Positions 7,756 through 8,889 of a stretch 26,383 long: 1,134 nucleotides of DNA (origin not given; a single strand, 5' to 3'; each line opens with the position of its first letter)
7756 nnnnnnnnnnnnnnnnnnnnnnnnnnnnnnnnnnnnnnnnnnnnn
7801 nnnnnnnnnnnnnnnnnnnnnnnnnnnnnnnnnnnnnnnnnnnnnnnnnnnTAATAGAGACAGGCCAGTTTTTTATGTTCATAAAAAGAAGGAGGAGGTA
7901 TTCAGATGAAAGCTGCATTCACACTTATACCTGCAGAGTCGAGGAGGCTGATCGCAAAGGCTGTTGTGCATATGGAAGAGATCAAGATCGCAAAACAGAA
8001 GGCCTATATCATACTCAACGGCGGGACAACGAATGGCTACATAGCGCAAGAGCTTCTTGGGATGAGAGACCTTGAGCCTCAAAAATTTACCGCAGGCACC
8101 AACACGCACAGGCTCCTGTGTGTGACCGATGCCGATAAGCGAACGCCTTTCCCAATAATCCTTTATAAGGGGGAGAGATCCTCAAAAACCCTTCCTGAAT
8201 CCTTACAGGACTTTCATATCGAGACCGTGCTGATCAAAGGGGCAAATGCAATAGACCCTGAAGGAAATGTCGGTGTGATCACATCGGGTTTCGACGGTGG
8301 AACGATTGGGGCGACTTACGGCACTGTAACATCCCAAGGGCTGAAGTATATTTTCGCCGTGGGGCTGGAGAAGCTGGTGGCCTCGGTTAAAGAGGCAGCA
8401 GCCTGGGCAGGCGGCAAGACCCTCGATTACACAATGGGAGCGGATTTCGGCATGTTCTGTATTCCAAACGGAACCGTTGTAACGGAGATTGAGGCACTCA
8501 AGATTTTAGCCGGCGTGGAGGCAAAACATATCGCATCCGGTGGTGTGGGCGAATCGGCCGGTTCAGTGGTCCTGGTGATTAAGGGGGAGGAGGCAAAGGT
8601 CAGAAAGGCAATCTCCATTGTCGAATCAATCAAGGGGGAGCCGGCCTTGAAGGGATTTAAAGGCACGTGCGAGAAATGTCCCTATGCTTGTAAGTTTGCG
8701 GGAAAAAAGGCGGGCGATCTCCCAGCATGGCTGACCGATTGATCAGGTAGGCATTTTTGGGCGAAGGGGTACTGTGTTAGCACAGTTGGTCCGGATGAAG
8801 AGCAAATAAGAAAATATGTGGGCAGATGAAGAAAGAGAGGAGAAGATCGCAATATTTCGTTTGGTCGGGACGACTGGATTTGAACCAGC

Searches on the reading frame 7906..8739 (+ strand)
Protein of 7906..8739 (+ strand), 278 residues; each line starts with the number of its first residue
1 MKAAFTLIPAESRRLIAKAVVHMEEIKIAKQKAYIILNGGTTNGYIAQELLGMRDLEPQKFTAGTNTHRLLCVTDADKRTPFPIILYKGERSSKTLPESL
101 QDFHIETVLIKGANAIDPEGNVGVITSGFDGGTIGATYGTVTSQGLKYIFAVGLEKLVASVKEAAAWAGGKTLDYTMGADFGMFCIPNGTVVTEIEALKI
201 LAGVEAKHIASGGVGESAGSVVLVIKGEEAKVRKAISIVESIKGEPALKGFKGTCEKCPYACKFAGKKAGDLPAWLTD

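Call 8: search_protein_families(library=pfam, proteins=[window:7906-8739:+], max_evalue=0.01)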
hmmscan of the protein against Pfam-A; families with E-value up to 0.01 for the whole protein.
window:7906-8739:+ (278 aa): 0 families

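Call 34: search_protein_families(library=ncbifam, proteins=[window:7906-8739:+], max_evalue=0.00001)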
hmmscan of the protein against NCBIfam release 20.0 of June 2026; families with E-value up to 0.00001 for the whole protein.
window:7906-8739:+ (278 aa): 0 families

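Call 47: find_homologous_proteins(query=window:7906-8739:+, max_evalue=0.001)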
Query window:7906-8739:+ (278 aa): 3797 proteins with E <= 0.001 among 5225 candidates; the best 120 are listed.
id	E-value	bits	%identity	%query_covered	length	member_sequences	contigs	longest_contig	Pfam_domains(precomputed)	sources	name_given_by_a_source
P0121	4.7e-173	592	97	100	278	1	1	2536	-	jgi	-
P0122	1.1e-172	590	97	100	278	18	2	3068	-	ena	-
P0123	7.9e-168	575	94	100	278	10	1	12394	-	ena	-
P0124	3.0e-167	573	94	100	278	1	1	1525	-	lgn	-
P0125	1.4e-166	571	93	100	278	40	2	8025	-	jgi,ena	-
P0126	2.8e-166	570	94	100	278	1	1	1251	-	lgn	-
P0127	3.3e-166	569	94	100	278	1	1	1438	-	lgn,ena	-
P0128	6.6e-166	568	94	100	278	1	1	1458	-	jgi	-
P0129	8.0e-166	568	91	100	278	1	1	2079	-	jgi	jgi:hypothetical protein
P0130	1.2e-165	567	93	100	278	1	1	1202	-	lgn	-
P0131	1.5e-165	567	93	100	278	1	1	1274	-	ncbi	-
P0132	3.1e-165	566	93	100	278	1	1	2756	-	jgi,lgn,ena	jgi:hypothetical protein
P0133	5.6e-165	565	93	100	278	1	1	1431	-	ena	-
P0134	1.3e-164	564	92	100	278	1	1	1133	-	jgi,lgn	jgi:hypothetical protein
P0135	1.9e-164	563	92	100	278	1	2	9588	-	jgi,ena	-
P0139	4.2e-163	559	92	100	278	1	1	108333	-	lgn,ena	-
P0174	3.1e-159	546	89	100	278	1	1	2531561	-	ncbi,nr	ncbi:MAG: hypothetical protein JSW35_10890 [Deltaproteobacteria bacterium]|nr:MAG: hypothetical prot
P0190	3.4e-153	527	85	100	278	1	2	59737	-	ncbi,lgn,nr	ncbi:MAG: hypothetical protein HXY46_01705 [Syntrophaceae bacterium]|nr:hypothetical protein [Syntro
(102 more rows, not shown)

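Call 48: find_encoding_contigs(protein=P0174, flank=7000, max_places=1)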
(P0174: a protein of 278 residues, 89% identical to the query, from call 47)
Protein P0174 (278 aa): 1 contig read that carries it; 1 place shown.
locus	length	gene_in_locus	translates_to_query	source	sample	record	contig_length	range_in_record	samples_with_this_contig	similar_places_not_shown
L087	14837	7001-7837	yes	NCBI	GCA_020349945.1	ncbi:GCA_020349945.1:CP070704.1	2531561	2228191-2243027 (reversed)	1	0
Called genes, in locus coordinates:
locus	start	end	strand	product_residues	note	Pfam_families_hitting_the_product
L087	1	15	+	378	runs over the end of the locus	PF02771:Acyl-CoA_dh_N, PF02770:Acyl-CoA_dh_M, PF00441:Acyl-CoA_dh_1, PF08028:Acyl-CoA_dh_2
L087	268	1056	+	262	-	PF01012:ETF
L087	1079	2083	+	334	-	PF01012:ETF, PF00766:ETF_alpha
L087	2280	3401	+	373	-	PF12838:Fer4_7 (faint), PF00037:Fer4 (weak), PF12797:Fer4_2 (weak), PF12837:Fer4_6 (weak), PF13237:Fer4_10 (weak), PF04422:FrhB_FdhB_N, PF04432:FrhB_FdhB_C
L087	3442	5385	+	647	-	PF01855:POR_N, PF02780:Transketolase_C (weak), PF17147:PFOR_II (weak), PF02775:TPP_enzyme_C, PF00037:Fer4 (weak), PF12837:Fer4_6 (weak)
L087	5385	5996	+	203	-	PF01558:POR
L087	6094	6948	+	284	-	PF02596:DUF169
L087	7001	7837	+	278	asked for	-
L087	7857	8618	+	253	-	PF10370:Rv2993c-like_N, PF01557:FAA_hydrolase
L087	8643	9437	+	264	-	PF03328:HpcH_HpaI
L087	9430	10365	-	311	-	PF03747:ADP_ribosyl_GH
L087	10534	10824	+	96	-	-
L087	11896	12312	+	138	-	-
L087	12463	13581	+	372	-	PF04055:Radical_SAM, PF13353:Fer4_12 (faint), PF13186:SPASM (faint)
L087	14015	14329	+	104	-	PF17032:Zn_ribbon_15, PF12773:DZR, PF24460:DUF7575, PF13240:Zn_Ribbon_1 (weak), PF13248:Zn_ribbon_3 (weak)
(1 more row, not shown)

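Call 49: find_encoding_contigs(protein=P0139, flank=7000, max_places=1)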
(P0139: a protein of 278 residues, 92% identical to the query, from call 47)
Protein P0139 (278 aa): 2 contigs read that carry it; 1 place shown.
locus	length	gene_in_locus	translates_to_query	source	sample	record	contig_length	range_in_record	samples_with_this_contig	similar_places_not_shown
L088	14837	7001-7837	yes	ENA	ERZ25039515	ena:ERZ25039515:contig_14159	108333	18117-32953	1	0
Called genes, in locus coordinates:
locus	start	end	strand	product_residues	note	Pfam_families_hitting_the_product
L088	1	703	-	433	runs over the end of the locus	PF01042:Ribonuc_L-PSP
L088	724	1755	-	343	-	PF00180:Iso_dh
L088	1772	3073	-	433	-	PF01546:Peptidase_M20, PF07687:M20_dimer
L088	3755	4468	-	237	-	PF01713:Smr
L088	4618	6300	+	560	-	PF02730:AFOR_N, PF01314:AFOR_C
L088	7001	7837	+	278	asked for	-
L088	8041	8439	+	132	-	PF00903:Glyoxalase, PF13669:Glyoxalase_4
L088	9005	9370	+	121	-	PF07238:PilZ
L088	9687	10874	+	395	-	-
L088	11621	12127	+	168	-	PF08334:T2SSG (faint)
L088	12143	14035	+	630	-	PF00672:HAMP, PF01590:GAF, PF13185:GAF_2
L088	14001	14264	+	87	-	PF13487:HD_5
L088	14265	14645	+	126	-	-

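Call 50: find_encoding_contigs(protein=P0190, flank=7000, max_places=1)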
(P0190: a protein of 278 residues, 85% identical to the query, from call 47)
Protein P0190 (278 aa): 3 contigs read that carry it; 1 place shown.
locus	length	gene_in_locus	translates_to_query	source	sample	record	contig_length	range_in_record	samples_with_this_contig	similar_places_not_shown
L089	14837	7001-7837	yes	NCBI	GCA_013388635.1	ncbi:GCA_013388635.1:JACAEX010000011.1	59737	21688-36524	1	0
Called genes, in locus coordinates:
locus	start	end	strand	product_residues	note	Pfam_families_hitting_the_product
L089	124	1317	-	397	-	PF00155:Aminotran_1_2, PF00266:Aminotran_5 (weak)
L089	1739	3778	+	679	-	PF00009:GTP_EFTU, PF22042:EF-G_D2, PF03144:GTP_EFTU_D2, PF14492:EFG_III, PF16658:RF3_C (weak), PF03764:EFG_IV, PF00679:EFG_C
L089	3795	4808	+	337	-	PF08279:HTH_11, PF13404:HTH_AsnC-type (weak), PF03099:BPL_LplA_LipB, PF16917:BPL_LplA_LipB_2 (weak), PF02237:BPL_C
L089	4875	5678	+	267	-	PF03309:Pan_kinase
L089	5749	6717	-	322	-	PF01073:3Beta_HSD, PF01370:Epimerase, PF02719:Polysacc_synt_2, PF04321:RmlD_sub_bind, PF07993:NAD_binding_4, PF08659:KR (weak), PF13460:NAD_binding_10 (weak), PF16363:GDP_Man_Dehyd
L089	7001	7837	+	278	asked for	-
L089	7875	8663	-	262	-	PF01292:Ni_hydr_CYTB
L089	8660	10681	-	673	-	PF02730:AFOR_N, PF01314:AFOR_C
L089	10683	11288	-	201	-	PF13187:Fer4_9 (faint), PF00037:Fer4 (faint), PF12837:Fer4_6 (faint), PF13237:Fer4_10 (faint), PF13247:Fer4_11, PF14697:Fer4_21 (weak), PF12838:Fer4_7 (weak)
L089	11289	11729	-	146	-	-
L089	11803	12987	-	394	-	PF04015:DUF362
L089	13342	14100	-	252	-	PF04199:Cyclase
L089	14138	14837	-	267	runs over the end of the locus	PF01522:Polysacc_deac_1 (weak)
